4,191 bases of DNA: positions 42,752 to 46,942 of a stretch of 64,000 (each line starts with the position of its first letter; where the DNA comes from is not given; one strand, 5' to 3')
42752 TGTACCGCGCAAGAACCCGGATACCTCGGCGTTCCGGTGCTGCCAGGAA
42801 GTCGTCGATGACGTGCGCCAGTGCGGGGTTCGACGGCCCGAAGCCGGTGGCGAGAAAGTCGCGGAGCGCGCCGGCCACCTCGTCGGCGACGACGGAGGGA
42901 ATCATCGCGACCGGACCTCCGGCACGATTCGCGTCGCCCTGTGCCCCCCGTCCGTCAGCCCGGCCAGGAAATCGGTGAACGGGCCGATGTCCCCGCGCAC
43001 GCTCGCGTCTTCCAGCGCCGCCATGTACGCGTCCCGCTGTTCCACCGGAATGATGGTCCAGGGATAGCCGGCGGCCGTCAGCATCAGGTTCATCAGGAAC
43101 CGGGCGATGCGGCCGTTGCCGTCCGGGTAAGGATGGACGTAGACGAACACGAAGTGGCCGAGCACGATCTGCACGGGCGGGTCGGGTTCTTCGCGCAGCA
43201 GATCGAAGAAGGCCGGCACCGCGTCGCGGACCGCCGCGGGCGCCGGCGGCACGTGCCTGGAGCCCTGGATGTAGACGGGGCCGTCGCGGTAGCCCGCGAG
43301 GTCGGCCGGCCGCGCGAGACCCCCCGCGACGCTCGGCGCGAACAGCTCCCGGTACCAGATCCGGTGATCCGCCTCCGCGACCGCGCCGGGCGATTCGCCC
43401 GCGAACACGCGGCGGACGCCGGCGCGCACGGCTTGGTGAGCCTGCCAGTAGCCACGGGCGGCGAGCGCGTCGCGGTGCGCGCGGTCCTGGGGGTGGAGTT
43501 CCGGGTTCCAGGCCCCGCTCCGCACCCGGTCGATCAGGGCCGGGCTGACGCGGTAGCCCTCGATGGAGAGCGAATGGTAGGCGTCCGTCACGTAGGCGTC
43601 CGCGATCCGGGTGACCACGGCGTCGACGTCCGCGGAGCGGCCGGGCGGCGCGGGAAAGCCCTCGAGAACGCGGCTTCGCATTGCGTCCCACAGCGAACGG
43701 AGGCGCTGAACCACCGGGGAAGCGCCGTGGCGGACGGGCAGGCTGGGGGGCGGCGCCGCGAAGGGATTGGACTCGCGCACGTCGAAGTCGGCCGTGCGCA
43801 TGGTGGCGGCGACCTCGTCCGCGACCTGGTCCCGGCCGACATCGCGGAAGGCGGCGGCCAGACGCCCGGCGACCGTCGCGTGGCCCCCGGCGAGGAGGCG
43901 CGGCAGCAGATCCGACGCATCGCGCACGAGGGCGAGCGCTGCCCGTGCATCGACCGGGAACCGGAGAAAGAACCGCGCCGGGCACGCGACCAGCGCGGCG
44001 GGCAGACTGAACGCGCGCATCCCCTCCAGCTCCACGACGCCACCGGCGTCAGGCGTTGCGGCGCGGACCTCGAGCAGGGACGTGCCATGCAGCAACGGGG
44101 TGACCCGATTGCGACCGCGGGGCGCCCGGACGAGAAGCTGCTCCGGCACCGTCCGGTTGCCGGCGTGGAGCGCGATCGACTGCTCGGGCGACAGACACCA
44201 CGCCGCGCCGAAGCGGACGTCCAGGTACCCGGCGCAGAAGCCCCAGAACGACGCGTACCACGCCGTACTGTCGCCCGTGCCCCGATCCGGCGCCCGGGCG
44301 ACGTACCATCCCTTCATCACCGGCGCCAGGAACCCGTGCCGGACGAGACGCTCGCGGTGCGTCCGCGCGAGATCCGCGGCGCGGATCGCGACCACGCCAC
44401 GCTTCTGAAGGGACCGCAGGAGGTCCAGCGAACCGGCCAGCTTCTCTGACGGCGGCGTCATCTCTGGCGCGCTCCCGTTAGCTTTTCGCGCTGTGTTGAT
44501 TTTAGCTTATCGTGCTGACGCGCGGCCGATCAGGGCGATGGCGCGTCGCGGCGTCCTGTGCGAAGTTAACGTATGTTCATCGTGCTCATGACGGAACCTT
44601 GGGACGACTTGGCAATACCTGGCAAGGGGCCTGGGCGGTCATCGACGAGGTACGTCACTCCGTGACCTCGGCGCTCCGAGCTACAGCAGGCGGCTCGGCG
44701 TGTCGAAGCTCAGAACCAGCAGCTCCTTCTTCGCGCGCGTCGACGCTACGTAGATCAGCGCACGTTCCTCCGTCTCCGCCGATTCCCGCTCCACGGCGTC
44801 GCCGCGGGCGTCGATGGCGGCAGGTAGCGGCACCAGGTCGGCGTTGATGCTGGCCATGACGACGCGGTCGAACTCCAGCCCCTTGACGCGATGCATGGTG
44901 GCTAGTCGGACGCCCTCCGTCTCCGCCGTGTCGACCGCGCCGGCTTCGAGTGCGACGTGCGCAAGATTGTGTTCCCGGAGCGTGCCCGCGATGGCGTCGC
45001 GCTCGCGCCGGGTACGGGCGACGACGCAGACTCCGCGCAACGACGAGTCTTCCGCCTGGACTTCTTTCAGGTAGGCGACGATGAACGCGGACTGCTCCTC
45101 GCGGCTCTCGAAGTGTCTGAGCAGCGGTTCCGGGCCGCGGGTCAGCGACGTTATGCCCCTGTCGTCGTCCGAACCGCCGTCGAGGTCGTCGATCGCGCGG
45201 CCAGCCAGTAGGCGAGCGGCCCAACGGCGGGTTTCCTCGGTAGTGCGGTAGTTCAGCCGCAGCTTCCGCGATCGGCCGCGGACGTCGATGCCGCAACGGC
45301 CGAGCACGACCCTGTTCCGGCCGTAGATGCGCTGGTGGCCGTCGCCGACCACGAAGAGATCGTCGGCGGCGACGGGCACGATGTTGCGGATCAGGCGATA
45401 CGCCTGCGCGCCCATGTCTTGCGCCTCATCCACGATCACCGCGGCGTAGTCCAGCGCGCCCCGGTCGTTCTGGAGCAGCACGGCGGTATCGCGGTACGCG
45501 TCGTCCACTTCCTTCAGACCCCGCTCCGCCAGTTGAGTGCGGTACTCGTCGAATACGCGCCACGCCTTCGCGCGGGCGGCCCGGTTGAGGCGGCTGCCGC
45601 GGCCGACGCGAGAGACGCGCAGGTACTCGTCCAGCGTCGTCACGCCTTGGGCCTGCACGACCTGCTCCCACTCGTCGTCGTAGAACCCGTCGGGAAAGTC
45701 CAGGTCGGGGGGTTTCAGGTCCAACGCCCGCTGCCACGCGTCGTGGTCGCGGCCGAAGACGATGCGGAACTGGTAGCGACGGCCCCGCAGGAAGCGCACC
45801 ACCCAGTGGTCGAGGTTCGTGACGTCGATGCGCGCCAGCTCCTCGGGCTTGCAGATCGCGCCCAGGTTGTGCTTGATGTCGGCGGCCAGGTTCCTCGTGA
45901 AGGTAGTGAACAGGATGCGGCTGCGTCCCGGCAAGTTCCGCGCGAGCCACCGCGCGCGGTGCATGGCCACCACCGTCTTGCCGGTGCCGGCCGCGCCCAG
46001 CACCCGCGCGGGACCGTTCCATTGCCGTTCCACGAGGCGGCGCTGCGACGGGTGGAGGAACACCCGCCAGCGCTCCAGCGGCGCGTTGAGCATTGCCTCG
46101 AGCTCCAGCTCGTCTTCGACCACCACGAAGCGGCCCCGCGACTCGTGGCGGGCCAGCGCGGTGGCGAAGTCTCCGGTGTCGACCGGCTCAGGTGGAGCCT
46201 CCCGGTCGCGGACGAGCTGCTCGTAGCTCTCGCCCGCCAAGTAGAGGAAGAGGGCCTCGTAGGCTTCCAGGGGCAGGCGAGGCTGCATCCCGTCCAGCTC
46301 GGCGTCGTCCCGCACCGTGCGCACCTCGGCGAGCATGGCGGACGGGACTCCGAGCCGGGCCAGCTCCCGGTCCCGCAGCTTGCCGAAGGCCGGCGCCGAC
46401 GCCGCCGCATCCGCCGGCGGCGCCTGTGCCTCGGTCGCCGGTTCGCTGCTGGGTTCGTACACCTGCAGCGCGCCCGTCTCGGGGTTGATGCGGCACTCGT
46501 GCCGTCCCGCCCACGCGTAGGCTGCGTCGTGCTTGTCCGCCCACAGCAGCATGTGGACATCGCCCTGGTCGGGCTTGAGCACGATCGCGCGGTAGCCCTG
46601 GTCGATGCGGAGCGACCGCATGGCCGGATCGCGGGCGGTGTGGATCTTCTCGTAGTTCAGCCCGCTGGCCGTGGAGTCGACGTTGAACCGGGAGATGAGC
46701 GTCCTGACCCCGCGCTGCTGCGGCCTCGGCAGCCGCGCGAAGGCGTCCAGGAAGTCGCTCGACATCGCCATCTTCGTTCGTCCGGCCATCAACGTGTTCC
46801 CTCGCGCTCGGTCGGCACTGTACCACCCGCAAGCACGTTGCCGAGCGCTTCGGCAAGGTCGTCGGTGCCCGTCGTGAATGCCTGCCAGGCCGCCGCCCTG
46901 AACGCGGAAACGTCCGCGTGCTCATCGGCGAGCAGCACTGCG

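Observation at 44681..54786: Candidate undescribed defence operon: unknown 273-aa protein, PIN, 2219-aa DEAD/DUF1998/nuclease helicase and RelE-like-UvrD helicase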

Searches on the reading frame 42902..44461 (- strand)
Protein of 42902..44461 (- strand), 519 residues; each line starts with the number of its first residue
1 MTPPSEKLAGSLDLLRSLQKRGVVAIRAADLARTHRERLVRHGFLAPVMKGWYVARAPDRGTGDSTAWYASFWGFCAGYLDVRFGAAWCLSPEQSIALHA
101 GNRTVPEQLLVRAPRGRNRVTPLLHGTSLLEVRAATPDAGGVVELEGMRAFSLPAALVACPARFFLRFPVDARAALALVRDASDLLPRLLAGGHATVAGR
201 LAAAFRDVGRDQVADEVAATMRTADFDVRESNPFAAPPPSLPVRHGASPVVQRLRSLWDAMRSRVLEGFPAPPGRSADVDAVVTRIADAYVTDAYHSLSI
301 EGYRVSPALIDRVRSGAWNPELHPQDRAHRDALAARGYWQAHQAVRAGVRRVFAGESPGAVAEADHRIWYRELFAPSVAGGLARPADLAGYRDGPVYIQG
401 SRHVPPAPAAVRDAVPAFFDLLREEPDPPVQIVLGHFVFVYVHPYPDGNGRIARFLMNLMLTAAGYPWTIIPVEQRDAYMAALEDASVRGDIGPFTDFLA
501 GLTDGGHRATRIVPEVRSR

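Call 93: search_protein_families(library=padloc, proteins=[window:42902-44461:-], max_evalue=0.00001)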
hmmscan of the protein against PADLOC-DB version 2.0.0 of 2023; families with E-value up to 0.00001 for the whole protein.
window:42902-44461:- (519 aa): 7 families
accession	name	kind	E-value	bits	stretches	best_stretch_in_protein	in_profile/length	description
PDLC03963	SoFic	-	7e-19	66.4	1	292-500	59-257/361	-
PDLC04966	PDC-S24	-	2.3e-14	51.1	1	390-487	254-369/497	-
PDLC04840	PDC-S04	-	2.9e-10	38.2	1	423-488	136-201/227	-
PDLC04839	PDC-S04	-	1.6e-09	35.7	1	435-496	133-195/205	-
PDLC04837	PDC-S04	-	2.7e-09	34.6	1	431-503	153-224/234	-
PDLC04836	PDC-S04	-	1.7e-07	28.7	1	431-487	157-213/244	-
PDLC04838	PDC-S04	-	2.1e-06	25.7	1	441-500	142-199/209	-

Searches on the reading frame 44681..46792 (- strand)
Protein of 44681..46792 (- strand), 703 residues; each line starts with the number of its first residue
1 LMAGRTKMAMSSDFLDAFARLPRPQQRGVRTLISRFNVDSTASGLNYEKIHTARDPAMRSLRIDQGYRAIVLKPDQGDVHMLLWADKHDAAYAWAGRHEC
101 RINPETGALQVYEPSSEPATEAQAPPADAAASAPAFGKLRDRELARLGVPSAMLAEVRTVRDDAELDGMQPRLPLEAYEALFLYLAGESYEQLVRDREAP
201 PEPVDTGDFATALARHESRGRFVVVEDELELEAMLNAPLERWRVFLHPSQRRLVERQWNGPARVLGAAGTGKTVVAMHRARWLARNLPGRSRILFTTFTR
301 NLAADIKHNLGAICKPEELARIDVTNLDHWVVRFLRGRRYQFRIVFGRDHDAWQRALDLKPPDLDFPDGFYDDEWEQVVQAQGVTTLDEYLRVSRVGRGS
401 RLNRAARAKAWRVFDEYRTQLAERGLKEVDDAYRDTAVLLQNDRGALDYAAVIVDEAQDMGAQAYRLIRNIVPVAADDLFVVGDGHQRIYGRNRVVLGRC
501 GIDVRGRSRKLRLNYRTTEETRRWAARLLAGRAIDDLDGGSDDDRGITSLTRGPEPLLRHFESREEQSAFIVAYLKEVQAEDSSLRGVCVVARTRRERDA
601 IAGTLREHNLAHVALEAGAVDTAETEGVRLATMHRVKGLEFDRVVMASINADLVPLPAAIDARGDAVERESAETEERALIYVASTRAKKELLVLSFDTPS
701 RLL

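Call 9: search_protein_families(library=pfam, proteins=[window:44681-46792:-], max_evalue=0.01)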
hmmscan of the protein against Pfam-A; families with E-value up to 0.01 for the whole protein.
window:44681-46792:- (703 aa): 10 families
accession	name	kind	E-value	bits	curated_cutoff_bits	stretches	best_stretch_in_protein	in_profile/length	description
PF13361.12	UvrD_C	-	3.5e-22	79.7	25.6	2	616-694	274-346/350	UvrD-like helicase C-terminal domain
PF00580.27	UvrD-helicase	-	7.9e-21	75.4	23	1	247-491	2-254/271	UvrD/REP helicase N-terminal domain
PF13245.12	AAA_19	-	1.6e-13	51.4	25.1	1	260-490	12-131/134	AAA domain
PF13538.12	UvrD_C_2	-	8.9e-08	32.3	27.4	0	672-693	29-51/52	UvrD-like helicase C-terminal domain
PF13604.12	AAA_30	-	4e-05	23.9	27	0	246-312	2-68/191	AAA domain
PF01443.25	Viral_helicase1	-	0.00051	20.4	21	0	611-694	160-227/228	Viral superfamily 1 RNA helicase core domain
PF00270.35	DEAD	-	0.0021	18.3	26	0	264-318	19-73/167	DEAD/DEAH box helicase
PF13401.12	AAA_22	-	0.0026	18.5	27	0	264-309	10-53/130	AAA domain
PF09848.15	SLFN-g3_helicase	-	0.0034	17.2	24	0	264-283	6-25/354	Schlafen group 3, DNA/RNA helicase domain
PF02562.22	PhoH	-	0.0091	15.9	27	0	264-282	24-42/205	PhoH-like protein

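Call 10: search_protein_families(library=padloc, proteins=[window:44681-46792:-], max_evalue=0.01)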
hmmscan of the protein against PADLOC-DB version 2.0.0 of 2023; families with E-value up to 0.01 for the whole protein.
window:44681-46792:- (703 aa): 48 families (the best 25 are shown)
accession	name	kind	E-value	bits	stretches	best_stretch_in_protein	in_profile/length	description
PDLC01087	C3a187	-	7e-32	109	2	448-697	319-544/559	NERD+UvrD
PDLC00132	GajB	-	5e-29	99.4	2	246-528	4-298/625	UrvD helicase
PDLC03802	RTasHel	-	8.5e-26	89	2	256-531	15-275/675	DRT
PDLC00114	GajB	-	1.3e-23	81.4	2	246-611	8-377/635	UrvD helicase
PDLC00117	GajB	-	3.9e-23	79.8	2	391-617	156-382/604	UrvD helicase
PDLC00104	GajB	-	1.7e-21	74.6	3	620-695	496-563/574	UrvD helicase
PDLC00127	GajB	-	1.9e-16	57.7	2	624-695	502-566/594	UrvD helicase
PDLC00107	GajB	-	1.2e-14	51.9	2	627-693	479-554/587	UrvD helicase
PDLC00141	GajB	-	4.5e-13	46.4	2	263-343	19-101/572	UrvD helicase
PDLC00122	GajB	-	1.6e-12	45.2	1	449-522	163-240/502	UrvD helicase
PDLC00103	GajB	-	1.8e-12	45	2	449-598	212-359/612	UrvD helicase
PDLC00123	GajB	-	6.7e-11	39.5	1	623-694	437-506/540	UrvD helicase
PDLC00144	GajB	-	6.7e-11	39.4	2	449-597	161-307/559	UrvD helicase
PDLC00121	GajB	-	1.6e-10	38.2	1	428-618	178-366/565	UrvD helicase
PDLC00112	GajB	-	2.6e-10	37.5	1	620-695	487-556/581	UrvD helicase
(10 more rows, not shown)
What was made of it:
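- On ARMADA type II: UvrD and GajB hits (calls 9, 10).
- Closest known: Gabija GajB. Same: The ArmD helicase core hits many PADLOC GajB models (best 5e-29, call 10).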

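Call 14: search_protein_families(library=ncbifam, proteins=[window:44681-46792:-], max_evalue=0.01)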
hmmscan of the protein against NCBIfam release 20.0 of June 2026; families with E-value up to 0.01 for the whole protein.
window:44681-46792:- (703 aa): 15 families
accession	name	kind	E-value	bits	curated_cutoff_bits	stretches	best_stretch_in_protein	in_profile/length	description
NF008743.0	PRK11773.1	equivalog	3.6e-21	75.2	965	2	607-697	532-615/720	DNA helicase II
TIGR01074.1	rep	equivalog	1.9e-20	72.7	951.45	2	618-693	542-609/668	DNA helicase Rep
TIGR01073.1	pcrA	equivalog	2.4e-19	69.2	911.2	2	246-491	5-251/725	DNA helicase PcrA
TIGR01075.1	uvrD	equivalog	7e-19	67.6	1144.45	2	609-693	529-607/715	DNA helicase II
NF008172.0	PRK10919.1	equivalog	1.1e-13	50.4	1168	2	622-692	546-608/673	DNA helicase Rep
NF041254.1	motor_HelR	exception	1.2e-13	50.3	750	3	433-526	501-596/706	RNA polymerase recycling motor ATPase HelR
NF008276.0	PRK11054.1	equivalog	4.8e-13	48.5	543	1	627-700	588-667/684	DNA helicase IV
NF041464.1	HelD_BACSU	equivalog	8.7e-13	47.1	419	1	451-702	549-770/779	RNA polymerase recycling motor HelD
TIGR00609.1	recB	equivalog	7.5e-08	30.9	696.05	1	449-491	372-415/1175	exodeoxyribonuclease V subunit beta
TIGR02785.1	addA_Gpos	equivalog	3.3e-07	28.6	707.65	0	622-649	778-805/1234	helicase-exonuclease AddAB subunit AddA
NF010485.0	PRK13909.1-2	equivalog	4.2e-06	25.3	650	0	619-646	602-629/909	RecB-like helicase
NF053713.1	helicas_STM2767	equivalog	7.2e-06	24.7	550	0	262-309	192-238/665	STM2767 family DEAD/DEAH box helicase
NF010487.0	PRK13909.1-4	equivalog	0.00044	18.6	759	0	621-647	604-630/924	RecB-like helicase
TIGR02784.1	addA_alphas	equivalog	0.00074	18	860.75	0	398-491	332-443/1138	double-strand break repair helicase AddA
NF008128.0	PRK10876.1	equivalog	0.0047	14.6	1697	0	427-491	356-421/1181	exodeoxyribonuclease V subunit beta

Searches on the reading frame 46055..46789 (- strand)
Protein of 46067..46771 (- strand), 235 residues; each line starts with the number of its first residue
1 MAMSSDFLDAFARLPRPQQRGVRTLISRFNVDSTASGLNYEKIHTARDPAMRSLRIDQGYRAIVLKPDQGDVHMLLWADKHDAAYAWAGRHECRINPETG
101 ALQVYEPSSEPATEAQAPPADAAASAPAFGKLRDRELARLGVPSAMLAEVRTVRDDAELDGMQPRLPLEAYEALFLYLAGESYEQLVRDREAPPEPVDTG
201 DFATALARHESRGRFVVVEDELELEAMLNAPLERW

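Call 52: search_solved_structures(query=window:46067-46771:-, max_evalue=10, show_alignments=2)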
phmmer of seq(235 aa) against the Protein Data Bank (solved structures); distinct sequences matched with E-value up to 10: 0.

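Call 55: find_homologous_proteins(query=window:46067-46771:-, max_evalue=0.001)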
Query seq(235 aa) (235 aa): 77 proteins with E <= 0.001 among 2097 candidates.
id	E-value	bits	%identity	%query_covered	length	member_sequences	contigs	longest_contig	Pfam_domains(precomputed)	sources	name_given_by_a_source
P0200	2.5e-123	428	84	100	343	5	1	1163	PF00580.28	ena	-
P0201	5.3e-112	391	81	97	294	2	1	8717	-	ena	-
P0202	8.6e-112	390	78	98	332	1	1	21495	-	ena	-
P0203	3.8e-104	365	76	100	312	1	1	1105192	-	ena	-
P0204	5.2e-97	342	71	100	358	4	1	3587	PF00580.28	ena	-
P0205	8.0e-97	341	89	72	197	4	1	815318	-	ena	-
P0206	9.6e-95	334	70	100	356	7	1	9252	PF13538.13,PF13361.13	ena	-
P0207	1.6e-91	324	66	100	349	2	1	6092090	PF00580.28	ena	-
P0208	2.2e-91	323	65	100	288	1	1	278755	-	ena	-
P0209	1.6e-90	320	65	100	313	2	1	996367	-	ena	-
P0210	6.4e-90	319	67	98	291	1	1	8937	-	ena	-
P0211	9.0e-90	318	66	100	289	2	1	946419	-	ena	-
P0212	7.9e-89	315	64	98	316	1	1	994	-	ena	-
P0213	2.7e-88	313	64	100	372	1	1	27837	PF13245.13,PF00580.28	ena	-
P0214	2.1e-87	310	83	75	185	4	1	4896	-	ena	-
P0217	2.0e-82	294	62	100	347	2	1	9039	PF24701.1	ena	-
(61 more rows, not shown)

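Call 57: search_protein_families(library=pfam, proteins=[P0217, window:46067-46771:-], max_evalue=1)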
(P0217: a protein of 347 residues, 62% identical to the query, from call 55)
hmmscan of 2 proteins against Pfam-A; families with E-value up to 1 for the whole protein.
P0217 (347 aa): 1 family
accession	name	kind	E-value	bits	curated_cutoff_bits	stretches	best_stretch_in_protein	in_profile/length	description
PF24701.1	DUF7664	-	1e-14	54.9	27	1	247-324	2-79/98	Domain of unknown function (DUF7664)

seq(235 aa): 0 families

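Call 69: predict_structure(alignment_id=A5)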
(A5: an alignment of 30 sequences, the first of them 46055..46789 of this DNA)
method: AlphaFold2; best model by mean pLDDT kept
length: 245 residues; sequences in the alignment: 30
mean_pLDDT: 84.8   pTM: 0.65
mean pLDDT of the five models: 84.8, 84.2, 83.4, 81.3, 81.1
residues with pLDDT >= 90: 126; 70-90: 87; 50-70: 18; < 50: 14
segments of 3 or more residues with pLDDT < 50: 117-129
pLDDT, mean of each block of 10 residues (from residue 1): 74 93 92 83 88 94 94 83 97 96 89 65 43 86 94 94 94 94 92 77 86 87 81 75 59
secondary structure, 60 per line:
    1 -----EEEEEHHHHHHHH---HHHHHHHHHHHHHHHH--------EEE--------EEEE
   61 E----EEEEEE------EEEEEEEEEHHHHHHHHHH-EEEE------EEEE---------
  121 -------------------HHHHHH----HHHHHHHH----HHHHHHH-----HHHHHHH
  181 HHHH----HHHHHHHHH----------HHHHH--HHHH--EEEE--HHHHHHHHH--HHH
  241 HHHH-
elements in order: E6-10 H11-18 H22-37 E46-48 E57-61 E66-71 E78-86 H87-96 E98-101 E108-111 H140-145 H150-157 H162-168 H174-184 H189-197 H208-212 H215-218 E221-224 H227-235 H238-244
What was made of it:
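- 46457..46774 (-): RelE-like domain of ArmD (about aa 6-111). AlphaFold2 model with mean pLDDT 84.8 (call 69).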

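Call 72: fold_search(model_id=the predicted structure, library=pdb)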
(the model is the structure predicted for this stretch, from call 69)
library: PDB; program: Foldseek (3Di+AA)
matches with E <= 10: 356; with E <= 0.001: 1
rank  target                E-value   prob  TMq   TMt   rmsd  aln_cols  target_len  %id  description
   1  3bpq_B                5.5e-04  1.00  0.30  0.77   2.4        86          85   15  Crystal Structure of RelB-RelE antitoxin-toxin complex from Methanococcus jannaschii (released 2008-12-23)
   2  9lew_B                1.1e-03  1.00  0.29  0.70   2.9        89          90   16  The crystal structure of DinJ-YafQ complex from Vibrio cholerae (released 2025-07-30)
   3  8yxv_E                1.3e-03  1.00  0.28  0.72   2.6        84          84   18  Toxin-antitoxin complex from Streptococcus pneumoniae (released 2025-04-09)
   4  3oei_K                1.6e-03  1.00  0.28  0.73   2.6        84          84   20  Crystal structure of Mycobacterium tuberculosis RelJK (Rv3357-Rv3358-RelBE3) (released 2011-03-16)
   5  3bpq_D                1.7e-03  1.00  0.30  0.77   2.4        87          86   13  Crystal Structure of RelB-RelE antitoxin-toxin complex from Methanococcus jannaschii (released 2008-12-23)
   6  3oei_C                1.9e-03  1.00  0.29  0.73   2.8        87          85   22  Crystal structure of Mycobacterium tuberculosis RelJK (Rv3357-Rv3358-RelBE3) (released 2011-03-16)
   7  2a6r_C                2.7e-03  1.00  0.27  0.69   2.9        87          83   15  Crystal structure of YoeB under PEG condition (released 2005-08-23)
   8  3oei_G                4.1e-03  1.00  0.28  0.73   2.6        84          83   20  Crystal structure of Mycobacterium tuberculosis RelJK (Rv3357-Rv3358-RelBE3) (released 2011-03-16)
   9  7v6w_F                4.6e-03  1.00  0.29  0.72   3.4        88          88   15  Crystal structure of heterohexameric Sa2YoeB-Sa2YefM complex bound to 26bp-DNA (released 2021-12-15)
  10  7v6w_E                4.9e-03  1.00  0.30  0.72   3.4        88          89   15  Crystal structure of heterohexameric Sa2YoeB-Sa2YefM complex bound to 26bp-DNA (released 2021-12-15)
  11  1wmi_A                5.8e-03  1.00  0.27  0.66   4.6        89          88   15  Crystal structure of archaeal RelE-RelB complex from Pyrococcus horikoshii OT3 (released 2005-03-15)
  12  4ml0_B                6.2e-03  1.00  0.26  0.59   3.9        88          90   11  Crystal structure of E.coli DinJ-YafQ complex (released 2014-06-25)
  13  2khe_MODEL_1_A        7.4e-03  1.00  0.30  0.73   3.4        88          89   14  Solution Structure of the Bacterial Toxin Rele from Thermus Thermophilus HB8 (released 2010-03-31)
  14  4lsy_A                7.4e-03  1.00  0.26  0.63   4.0        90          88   12  Crystal structure of copper-bound L66S mutant toxin from Helicobacter pylori (released 2014-02-05)
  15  7v5y_E                7.8e-03  1.00  0.30  0.74   2.9        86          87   13  Crystal structure of hexameric complex of Sa2YoeB-Sa2YefM toxin-antitoxin from Staphylococcus aureus (released 2021-12-15)
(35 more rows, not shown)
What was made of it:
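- Checked: Second helicase: UvrD domains at 247-694 (call 9), and an N-terminal domain whose AlphaFold model matches RelE/YoeB/YafQ structures (call 72).
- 46457..46774 (-): The top Foldseek PDB hits are RelE, YoeB and YafQ toxins: 3bpq_B at E 5.5e-4, TM-score 0.77 normalised to the target, rmsd 2.4 A (call 72).
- On ARMADA type II: Foldseek top hits are RelE, YoeB and YafQ (3bpq, TM-score 0.77 normalised to the target) (calls 69, 72).
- RelE fold of the ArmD N-terminus (call 72).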
